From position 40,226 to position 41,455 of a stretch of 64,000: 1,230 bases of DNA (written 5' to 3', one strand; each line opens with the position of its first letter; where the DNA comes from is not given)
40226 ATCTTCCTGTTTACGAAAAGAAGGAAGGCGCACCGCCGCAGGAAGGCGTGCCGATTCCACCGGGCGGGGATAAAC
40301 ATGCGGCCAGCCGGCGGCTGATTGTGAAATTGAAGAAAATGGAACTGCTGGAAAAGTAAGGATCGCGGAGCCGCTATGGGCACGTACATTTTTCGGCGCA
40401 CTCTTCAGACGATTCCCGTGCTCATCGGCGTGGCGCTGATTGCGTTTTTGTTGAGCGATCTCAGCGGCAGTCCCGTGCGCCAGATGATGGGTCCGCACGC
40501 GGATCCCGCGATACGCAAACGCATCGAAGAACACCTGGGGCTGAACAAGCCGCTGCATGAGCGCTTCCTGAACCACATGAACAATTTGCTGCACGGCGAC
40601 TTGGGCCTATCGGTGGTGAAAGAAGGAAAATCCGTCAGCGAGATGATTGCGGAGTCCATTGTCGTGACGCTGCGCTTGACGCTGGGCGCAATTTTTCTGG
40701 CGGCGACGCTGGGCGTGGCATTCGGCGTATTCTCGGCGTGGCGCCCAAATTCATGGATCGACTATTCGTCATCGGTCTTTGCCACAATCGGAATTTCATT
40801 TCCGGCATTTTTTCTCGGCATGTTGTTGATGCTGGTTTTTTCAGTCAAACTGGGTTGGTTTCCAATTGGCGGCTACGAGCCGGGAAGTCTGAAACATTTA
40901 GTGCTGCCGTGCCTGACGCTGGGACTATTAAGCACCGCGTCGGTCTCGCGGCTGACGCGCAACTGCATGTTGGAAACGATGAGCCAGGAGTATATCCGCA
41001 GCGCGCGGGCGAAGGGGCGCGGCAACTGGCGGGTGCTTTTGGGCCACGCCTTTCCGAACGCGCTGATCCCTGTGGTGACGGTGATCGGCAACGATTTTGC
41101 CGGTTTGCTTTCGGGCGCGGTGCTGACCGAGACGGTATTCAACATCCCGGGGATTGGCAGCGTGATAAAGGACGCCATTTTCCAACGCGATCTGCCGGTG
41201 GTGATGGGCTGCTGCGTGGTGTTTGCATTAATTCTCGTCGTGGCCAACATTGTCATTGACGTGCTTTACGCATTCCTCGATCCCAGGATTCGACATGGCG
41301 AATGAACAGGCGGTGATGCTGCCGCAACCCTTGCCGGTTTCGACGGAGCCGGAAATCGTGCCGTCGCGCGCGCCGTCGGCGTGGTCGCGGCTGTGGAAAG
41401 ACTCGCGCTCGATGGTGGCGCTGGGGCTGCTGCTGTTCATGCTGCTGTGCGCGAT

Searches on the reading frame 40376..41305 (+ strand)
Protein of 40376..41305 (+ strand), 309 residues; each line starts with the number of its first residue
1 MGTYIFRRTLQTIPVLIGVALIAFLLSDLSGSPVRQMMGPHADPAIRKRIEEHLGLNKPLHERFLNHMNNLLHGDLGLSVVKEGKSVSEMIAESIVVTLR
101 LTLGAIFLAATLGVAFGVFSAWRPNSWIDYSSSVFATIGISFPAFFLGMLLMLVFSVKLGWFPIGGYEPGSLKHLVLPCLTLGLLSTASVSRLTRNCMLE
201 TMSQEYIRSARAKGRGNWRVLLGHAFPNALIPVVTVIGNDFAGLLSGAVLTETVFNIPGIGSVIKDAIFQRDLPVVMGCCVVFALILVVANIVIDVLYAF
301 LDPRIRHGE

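Call 53: find_encoding_contigs(protein=window:40376-41305:+, flank=10000, max_places=1)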
Protein window:40376-41305:+ (309 aa): 3 contigs read that carry it; 1 place shown.
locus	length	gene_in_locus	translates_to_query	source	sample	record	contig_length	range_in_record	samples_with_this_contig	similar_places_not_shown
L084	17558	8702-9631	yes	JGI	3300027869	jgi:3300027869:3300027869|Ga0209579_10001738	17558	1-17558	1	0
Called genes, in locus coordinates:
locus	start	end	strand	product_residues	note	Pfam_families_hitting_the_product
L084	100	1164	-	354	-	PF13487:HD_5, PF01966:HD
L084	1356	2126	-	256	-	PF00106:adh_short, PF08659:KR, PF13561:adh_short_C2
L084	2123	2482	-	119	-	PF11009:BrxC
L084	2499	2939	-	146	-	PF00472:RF-1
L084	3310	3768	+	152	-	PF03703:bPH_2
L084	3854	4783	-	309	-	PF05235:CHAD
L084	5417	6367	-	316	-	PF05368:NmrA (weak), PF13460:NAD_binding_10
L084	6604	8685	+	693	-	PF00496:SBP_bac_5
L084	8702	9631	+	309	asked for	PF19300:BPD_transp_1_N (weak), PF00528:BPD_transp_1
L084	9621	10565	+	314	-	PF12911:OppC_N, PF00528:BPD_transp_1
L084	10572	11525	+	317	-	-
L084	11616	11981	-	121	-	-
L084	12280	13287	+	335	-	PF01073:3Beta_HSD, PF01370:Epimerase, PF02719:Polysacc_synt_2, PF04321:RmlD_sub_bind (weak), PF16363:GDP_Man_Dehyd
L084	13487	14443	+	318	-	PF06574:FAD_syn, PF01687:Flavokinase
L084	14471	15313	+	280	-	-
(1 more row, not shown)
